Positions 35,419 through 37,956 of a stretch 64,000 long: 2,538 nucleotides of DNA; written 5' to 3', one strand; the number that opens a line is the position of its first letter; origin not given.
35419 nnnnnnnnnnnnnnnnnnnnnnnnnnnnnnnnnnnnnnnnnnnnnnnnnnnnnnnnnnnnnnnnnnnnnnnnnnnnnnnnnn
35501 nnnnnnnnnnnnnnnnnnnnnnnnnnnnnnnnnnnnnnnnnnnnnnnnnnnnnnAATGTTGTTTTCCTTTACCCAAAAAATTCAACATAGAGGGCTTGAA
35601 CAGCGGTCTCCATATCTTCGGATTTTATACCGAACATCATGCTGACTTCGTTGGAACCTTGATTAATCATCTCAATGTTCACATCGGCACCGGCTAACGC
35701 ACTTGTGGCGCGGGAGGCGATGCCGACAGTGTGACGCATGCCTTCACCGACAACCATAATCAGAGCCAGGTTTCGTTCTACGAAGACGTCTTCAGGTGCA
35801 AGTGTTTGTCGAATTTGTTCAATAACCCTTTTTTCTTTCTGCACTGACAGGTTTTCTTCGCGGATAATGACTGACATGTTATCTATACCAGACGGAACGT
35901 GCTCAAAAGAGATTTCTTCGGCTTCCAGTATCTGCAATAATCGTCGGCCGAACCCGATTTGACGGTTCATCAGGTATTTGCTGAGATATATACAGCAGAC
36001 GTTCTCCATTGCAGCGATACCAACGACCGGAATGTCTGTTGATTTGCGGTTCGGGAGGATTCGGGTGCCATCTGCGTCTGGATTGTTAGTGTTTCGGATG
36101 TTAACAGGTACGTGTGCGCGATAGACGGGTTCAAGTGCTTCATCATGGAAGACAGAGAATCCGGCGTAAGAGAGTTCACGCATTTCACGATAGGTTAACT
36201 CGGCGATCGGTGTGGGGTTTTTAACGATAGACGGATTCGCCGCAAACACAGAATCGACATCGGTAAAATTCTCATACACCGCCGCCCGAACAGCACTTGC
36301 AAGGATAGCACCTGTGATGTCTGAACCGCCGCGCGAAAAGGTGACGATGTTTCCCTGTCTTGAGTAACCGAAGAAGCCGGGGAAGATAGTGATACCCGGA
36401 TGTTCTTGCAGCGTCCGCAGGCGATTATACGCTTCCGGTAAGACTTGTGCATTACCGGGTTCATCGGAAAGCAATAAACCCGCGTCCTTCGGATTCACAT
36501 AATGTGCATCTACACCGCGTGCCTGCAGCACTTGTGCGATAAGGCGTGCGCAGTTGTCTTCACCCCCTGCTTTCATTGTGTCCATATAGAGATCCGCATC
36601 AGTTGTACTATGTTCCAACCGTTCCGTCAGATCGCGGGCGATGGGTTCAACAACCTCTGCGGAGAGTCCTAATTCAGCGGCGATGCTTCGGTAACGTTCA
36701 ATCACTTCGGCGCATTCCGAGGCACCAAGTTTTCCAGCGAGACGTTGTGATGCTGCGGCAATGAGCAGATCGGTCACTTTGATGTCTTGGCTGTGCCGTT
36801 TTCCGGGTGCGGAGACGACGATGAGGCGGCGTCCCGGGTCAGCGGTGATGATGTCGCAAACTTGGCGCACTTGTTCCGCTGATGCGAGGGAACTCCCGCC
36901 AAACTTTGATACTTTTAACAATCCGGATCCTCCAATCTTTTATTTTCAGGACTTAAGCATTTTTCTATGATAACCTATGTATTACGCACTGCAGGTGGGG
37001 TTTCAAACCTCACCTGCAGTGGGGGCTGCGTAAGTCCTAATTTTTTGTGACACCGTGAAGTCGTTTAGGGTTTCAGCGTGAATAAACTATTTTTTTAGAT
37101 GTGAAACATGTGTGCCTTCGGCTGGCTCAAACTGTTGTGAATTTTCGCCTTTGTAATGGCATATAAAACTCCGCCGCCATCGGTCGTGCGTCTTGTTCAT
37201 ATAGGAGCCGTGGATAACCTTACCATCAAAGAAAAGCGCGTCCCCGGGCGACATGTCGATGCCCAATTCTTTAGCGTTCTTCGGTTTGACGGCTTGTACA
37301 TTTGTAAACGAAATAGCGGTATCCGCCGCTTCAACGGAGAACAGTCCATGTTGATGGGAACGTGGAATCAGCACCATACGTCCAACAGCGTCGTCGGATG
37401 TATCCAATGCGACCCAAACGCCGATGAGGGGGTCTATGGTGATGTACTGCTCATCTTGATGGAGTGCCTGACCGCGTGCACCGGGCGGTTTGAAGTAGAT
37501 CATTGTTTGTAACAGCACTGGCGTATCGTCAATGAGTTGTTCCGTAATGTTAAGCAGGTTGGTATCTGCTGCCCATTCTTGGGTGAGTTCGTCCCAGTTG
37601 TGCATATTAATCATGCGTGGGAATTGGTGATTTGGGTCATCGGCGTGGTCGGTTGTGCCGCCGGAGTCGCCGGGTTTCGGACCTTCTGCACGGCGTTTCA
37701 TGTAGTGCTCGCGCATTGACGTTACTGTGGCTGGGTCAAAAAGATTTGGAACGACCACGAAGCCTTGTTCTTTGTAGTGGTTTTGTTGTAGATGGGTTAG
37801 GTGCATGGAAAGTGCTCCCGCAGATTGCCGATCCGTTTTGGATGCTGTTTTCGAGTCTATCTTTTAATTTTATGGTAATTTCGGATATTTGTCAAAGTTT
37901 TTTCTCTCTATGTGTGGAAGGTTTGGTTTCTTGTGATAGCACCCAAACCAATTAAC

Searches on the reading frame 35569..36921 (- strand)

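Call 3: search_protein_families(library=pfam, proteins=[window:35569-36921:-], max_evalue=0.01)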
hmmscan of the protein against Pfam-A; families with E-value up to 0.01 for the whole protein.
window:35569-36921:- (450 aa): 4 families
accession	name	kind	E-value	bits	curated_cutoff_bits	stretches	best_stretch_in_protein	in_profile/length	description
PF00696.33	AA_kinase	-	9.3e-38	130.7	24.9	1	1-277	1-234/234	Amino acid kinase family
PF22468.2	ACT_9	-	2e-24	85.5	27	1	388-448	1-61/61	ACT domain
PF13840.12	ACT_7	-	1e-08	35.3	27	1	381-444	2-63/65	ACT domain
PF01842.31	ACT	-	2.2e-05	24.6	27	1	395-432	7-49/66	ACT domain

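Call 4: search_protein_families(library=padloc, proteins=[window:35569-36921:-], max_evalue=0.01)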
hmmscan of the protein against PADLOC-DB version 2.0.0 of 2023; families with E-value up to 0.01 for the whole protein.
window:35569-36921:- (450 aa): 0 families

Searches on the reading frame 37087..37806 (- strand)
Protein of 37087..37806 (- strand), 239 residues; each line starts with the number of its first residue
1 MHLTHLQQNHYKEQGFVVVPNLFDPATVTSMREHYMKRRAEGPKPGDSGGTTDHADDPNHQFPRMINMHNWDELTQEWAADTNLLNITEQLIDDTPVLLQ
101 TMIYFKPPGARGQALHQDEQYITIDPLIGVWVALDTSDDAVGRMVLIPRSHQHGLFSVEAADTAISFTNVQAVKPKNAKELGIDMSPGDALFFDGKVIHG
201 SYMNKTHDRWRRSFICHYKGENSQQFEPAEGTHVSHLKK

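Call 3: search_protein_families(library=pfam, proteins=[window:37087-37806:-], max_evalue=0.01)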
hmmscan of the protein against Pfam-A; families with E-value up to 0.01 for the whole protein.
window:37087-37806:- (239 aa): 1 family
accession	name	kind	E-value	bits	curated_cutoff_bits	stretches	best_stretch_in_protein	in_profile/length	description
PF05721.19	PhyH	-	5.1e-28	99.2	22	1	11-212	1-212/213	Phytanoyl-CoA dioxygenase (PhyH)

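Call 4: search_protein_families(library=padloc, proteins=[window:37087-37806:-], max_evalue=0.01)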
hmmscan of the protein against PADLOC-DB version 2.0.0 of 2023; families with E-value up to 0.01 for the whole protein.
window:37087-37806:- (239 aa): 0 families
